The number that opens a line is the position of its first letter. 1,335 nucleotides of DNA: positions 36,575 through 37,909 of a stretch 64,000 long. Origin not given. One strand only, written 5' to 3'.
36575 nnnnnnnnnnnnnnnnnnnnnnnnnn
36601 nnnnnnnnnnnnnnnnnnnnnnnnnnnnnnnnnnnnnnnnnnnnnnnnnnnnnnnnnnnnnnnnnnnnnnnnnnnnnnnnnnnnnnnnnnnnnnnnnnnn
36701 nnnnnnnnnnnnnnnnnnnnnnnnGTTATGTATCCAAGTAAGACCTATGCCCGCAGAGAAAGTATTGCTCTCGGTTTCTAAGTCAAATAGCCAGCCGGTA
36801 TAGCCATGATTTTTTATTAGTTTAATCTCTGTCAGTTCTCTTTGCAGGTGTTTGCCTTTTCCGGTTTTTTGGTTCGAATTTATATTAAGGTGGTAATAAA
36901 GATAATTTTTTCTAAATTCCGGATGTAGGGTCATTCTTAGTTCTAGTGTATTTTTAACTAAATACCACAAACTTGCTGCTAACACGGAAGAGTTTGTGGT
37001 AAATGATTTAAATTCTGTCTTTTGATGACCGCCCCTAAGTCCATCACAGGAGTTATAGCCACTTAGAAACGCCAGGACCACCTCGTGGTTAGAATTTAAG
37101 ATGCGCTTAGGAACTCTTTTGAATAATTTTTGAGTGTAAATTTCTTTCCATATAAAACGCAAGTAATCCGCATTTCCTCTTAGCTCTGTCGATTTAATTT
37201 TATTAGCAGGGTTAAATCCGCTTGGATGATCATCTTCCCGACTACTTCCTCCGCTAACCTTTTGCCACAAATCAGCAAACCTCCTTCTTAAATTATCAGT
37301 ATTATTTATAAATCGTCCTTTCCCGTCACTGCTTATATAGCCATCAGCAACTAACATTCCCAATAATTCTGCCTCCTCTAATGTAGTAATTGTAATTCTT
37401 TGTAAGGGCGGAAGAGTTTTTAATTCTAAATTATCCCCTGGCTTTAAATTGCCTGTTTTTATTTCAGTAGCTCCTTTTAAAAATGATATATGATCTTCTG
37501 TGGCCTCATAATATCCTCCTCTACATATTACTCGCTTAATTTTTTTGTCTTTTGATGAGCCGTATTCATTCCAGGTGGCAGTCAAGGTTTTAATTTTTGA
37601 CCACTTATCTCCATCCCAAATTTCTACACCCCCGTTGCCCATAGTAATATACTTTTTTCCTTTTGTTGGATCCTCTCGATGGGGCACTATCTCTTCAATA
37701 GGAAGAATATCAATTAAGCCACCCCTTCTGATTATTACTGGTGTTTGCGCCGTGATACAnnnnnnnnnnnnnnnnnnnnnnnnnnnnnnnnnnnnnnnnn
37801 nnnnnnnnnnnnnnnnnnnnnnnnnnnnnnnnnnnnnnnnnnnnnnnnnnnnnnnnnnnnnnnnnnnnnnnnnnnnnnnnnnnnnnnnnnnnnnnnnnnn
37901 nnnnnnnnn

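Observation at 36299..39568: GDP-mannose 4,6-dehydratase homolog split by two inteins with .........-like endonuclease motifs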

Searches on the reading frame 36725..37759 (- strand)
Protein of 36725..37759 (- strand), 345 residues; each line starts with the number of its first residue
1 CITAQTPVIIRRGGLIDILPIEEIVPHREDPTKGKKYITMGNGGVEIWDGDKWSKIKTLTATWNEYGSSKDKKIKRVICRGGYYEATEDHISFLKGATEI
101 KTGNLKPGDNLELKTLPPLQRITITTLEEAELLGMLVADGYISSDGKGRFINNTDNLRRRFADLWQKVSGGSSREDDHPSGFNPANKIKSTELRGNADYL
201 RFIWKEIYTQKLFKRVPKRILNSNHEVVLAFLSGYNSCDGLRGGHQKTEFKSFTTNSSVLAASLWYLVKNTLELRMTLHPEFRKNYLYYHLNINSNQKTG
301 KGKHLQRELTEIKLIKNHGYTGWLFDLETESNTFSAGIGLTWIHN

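Call 6: search_protein_families(library=pfam, proteins=[window:36725-37759:-], max_evalue=10)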
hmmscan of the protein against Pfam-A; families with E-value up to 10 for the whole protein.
window:36725-37759:- (345 aa): 3 families
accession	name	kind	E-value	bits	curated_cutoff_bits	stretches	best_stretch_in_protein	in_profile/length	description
PF14528.11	LAGLIDADG_3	-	9.1e-06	26.3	22.5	2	226-295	1-70/82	LAGLIDADG-like domain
PF14890.11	Intein_splicing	-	0.1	12.8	35.8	1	73-345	49-155/155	Intein splicing domain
PF00392.27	GntR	-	0.18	12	27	1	99-146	12-58/64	Bacterial regulatory proteins, gntR family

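Call 7: search_protein_families(library=ncbifam, proteins=[window:36725-37759:-], max_evalue=1)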
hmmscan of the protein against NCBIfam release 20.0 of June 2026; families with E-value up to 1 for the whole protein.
window:36725-37759:- (345 aa): 7 families
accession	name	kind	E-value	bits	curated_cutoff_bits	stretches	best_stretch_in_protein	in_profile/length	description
NF003157.0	PRK04132.1-2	equivalog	3.5e-09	35.2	1103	1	1-295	50-330/864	replication factor C small subunit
NF011287.0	PRK14698.1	equivalog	8.3e-05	20.7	1238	1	128-297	392-552/1017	V-type ATP synthase subunit A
NF003159.0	PRK04132.1-4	equivalog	0.001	17.2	999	1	100-176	154-229/852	replication factor C small subunit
NF003158.0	PRK04132.1-3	equivalog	0.0013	15.9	1750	1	100-177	156-230/1437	replication factor C small subunit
TIGR01445.1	intein_Nterm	domain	0.013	16.5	24.5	1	1-90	1-79/83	intein N-terminal splicing region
NF011491.0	PRK14898.1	equivalog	0.024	12.7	783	1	134-247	250-356/860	DNA-directed RNA polymerase subunit A''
NF045703.1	rSAM_Tes_intein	exception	0.11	10.3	1700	1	127-267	369-502/1040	tetraether lipid synthase Tes, intein-containing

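Call 9: search_solved_structures(query=window:36725-37759:-, max_evalue=10, show_alignments=3)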
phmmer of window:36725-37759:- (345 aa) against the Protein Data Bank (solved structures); distinct sequences matched with E-value up to 10: 3.
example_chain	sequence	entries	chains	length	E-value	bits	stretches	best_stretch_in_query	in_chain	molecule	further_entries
7qsu_A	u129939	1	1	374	0.00046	22.8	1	127-298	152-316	V-ATPase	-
7qss_A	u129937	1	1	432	0.00069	22.3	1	127-297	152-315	V-type ATP synthase alpha chain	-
2cw7_A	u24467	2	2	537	0.2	14.2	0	312-345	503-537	Endonuclease PI-PkoII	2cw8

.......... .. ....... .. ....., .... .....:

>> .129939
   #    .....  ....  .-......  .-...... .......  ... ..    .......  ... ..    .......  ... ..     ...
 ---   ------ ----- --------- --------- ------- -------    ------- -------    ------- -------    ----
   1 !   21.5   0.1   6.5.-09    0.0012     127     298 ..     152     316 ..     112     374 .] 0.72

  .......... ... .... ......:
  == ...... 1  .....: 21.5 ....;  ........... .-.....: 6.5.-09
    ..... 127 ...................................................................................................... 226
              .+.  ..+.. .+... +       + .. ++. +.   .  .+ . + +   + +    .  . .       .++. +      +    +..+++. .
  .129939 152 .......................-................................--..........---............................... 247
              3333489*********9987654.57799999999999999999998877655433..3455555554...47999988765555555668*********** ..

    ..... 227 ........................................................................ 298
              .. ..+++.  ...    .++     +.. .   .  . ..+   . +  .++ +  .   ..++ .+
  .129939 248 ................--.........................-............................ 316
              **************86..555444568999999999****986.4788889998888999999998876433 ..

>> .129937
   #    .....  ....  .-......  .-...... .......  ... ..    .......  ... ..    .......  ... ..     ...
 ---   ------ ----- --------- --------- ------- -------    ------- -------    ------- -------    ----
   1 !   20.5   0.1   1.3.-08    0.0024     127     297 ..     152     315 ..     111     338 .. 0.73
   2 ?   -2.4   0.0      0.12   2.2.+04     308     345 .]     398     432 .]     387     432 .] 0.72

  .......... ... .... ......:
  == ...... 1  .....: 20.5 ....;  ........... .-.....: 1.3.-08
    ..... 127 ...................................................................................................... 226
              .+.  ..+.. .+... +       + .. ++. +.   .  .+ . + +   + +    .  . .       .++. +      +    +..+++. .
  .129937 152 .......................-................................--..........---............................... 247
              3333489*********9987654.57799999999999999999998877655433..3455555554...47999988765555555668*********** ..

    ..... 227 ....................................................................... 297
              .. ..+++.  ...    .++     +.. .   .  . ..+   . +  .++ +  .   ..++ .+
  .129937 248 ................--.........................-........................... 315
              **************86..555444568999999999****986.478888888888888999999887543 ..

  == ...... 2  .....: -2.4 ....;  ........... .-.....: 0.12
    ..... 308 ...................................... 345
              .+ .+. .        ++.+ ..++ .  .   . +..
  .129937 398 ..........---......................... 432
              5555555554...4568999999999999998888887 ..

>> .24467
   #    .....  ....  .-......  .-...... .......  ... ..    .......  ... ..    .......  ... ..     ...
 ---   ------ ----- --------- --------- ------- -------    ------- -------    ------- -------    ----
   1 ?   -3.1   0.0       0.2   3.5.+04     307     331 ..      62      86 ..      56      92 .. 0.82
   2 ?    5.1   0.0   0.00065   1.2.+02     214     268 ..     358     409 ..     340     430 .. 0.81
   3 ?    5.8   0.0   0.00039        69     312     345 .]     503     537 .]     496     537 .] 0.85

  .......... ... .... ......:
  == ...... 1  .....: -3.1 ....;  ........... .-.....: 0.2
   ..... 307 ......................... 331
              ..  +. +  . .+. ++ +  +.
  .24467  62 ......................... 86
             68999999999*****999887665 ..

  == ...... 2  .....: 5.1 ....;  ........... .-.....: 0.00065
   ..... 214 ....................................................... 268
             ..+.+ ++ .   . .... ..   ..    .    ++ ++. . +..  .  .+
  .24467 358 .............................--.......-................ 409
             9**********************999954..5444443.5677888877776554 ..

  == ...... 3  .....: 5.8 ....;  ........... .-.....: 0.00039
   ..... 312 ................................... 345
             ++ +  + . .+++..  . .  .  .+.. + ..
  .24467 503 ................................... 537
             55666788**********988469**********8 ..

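Call 44: predict_structure(alignment_id=A2)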
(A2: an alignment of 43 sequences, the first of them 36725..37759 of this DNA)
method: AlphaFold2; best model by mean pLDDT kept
length: 345 residues; sequences in the alignment: 43
mean_pLDDT: 93.4   pTM: 0.92
mean pLDDT of the five models: 93.4, 92.9, 92.4, 92.4, 91.3
residues with pLDDT >= 90: 296; 70-90: 35; 50-70: 14; < 50: 0
segments of 3 or more residues with pLDDT < 50: none
pLDDT, mean of each block of 10 residues (from residue 1): 97 97 93 91 92 96 95 97 98 95 98 96 97 97 96 95 97 93 89 96 97 97 98 90 64 94 97 93 93 76 82 97 96 96 94
secondary structure, 60 per line:
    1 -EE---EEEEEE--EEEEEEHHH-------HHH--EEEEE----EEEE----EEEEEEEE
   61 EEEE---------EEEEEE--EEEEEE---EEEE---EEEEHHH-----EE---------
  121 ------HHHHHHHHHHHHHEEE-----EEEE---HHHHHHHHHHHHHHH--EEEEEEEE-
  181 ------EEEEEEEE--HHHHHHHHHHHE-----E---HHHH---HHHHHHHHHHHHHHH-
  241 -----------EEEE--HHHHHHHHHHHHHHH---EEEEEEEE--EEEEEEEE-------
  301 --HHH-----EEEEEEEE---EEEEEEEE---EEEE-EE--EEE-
elements in order: E7-12 E15-20 E36-40 E45-48 E53-64 E74-79 E82-87 E91-94 E98-101 H127-139 E140-142 E148-151 H155-169 E172-179 E187-194 H197-207 H218-221 H225-239 E252-255 H258-272 E276-283 E286-293 E311-318 E322-329 E333-336 E342-344

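Call 48: fold_search(model_id=the predicted structure, library=pdb)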
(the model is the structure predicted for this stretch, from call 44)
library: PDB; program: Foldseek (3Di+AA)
matches with E <= 10: 613; with E <= 0.001: 54
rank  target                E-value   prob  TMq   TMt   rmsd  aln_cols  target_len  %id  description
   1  7qsu                  1.7e-22  1.00  0.67  0.64   6.2       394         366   20  Crystal structure of homing endonuclease-associated TliVMA intein (C1A, d333-339) (released 2022-03-30)
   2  7qss                  5.5e-21  1.00  0.65  0.53   6.6       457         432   18  Crystal structure of homing endonuclease-associated TliVMA intein (C1A) (released 2022-03-30)
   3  7qst                  8.4e-19  1.00  0.57  0.55   7.1       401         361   16  Crystal structure of homing endonuclease-associated PhoVMA intein (C1A) (released 2022-03-30)
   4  1dq3                  4.5e-17  1.00  0.54  0.43   8.6       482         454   12  CRYSTAL STRUCTURE OF AN ARCHAEAL INTEIN-ENCODED HOMING ENDONUCLEASE PI-PFUI (released 2000-07-05)
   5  2cw7                  2.2e-16  1.00  0.62  0.42  11.4       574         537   13  Crystal structure of intein homing endonuclease II (released 2006-04-18)
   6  1vde_B                2.0e-11  1.00  0.45  0.39   9.4       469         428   12  PI-SCEI, A HOMING ENDONUCLEASE WITH PROTEIN SPLICING ACTIVITY (released 1998-04-08)
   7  1vde_A                1.3e-10  1.00  0.44  0.37  10.6       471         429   11  PI-SCEI, A HOMING ENDONUCLEASE WITH PROTEIN SPLICING ACTIVITY (released 1998-04-08)
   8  1ef0_A                2.0e-10  1.00  0.44  0.37  11.6       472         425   12  CRYSTAL STRUCTURE OF PI-SCEI MINIPRECURSOR (released 2000-06-07)
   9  1jva_B                1.7e-09  1.00  0.45  0.37  10.5       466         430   11  CRYSTAL STRUCTURE OF THE VMA1-DERIVED ENDONUCLEASE BEARING THE N AND C EXTEIN PROPEPTIDES (released 2002-08-29)
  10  1lws_A                3.9e-09  1.00  0.43  0.36  10.7       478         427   11  Crystal structure of the intein homing endonuclease PI-SceI bound to its recognition sequence (released 2002-09-27)
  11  1um2_B                3.2e-08  1.00  0.46  0.40   9.1       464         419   12  Crystal Structure of the Vma1-Derived Endonuclease with the Ligated Extein Segment (released 2004-09-22)
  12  1dfa                  5.8e-08  1.00  0.41  0.36  11.2       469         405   12  CRYSTAL STRUCTURE OF PI-SCEI IN C2 SPACE GROUP (released 1999-12-08)
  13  3oor_A                2.0e-07  1.00  0.35  0.49   6.3       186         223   13  I-SceI mutant (K86R/G100T)complexed with C/G+4 DNA substrate (released 2010-11-17)
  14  5a0m_B                6.7e-07  1.00  0.34  0.48   6.2       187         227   12  THE CRYSTAL STRUCTURE OF I-SCEI IN COMPLEX WITH ITS TARGET DNA IN THE PRESENCE OF MN (released 2016-05-04)
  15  6x1j_A                7.2e-07  1.00  0.33  0.47   6.7       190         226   14  The homing endonuclease I-WcaI bound to its DNA recognition sequence (released 2021-05-26)
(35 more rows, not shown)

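Call 55: find_homologous_proteins(query=window:36725-37759:-, max_evalue=0.00001)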
Query window:36725-37759:- (345 aa): 9 proteins with E <= 0.00001 among 2198 candidates.
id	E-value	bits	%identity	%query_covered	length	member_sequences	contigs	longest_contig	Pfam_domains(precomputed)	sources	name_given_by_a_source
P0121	1.0e-103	365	63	72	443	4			PF16363.12,PF01370.28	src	-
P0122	6.6e-76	274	44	100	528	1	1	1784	PF16363.12,PF01370.28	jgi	jgi:GDPmannose 4,6-dehydratase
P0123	7.7e-68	247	62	53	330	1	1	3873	PF16363.12,PF01370.28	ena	-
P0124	2.0e-58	216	64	46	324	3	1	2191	PF16363.12,PF01370.28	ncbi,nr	ncbi:MAG: hypothetical protein COS89_05070 [Deltaproteobacteria bacterium CG07_land_8_20_14_0_80_38_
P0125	6.6e-53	198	54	52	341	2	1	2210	PF16363.12,PF01370.28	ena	-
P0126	4.1e-50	189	36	100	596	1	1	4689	PF16363.12,PF14528.12,PF01370.28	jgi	jgi:GDPmannose 4,6-dehydratase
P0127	1.1e-49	188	69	34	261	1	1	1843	PF16363.12,PF01370.28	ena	-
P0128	9.1e-35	139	49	46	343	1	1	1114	PF04321.24,PF16363.12,PF01370.28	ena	-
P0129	2.6e-25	108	76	20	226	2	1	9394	PF16363.12,PF01370.28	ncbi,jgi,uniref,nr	ncbi:hypothetical protein COX21_03335 [Candidatus Falkowbacteria bacterium CG23_combo_of_CG06-09_8_2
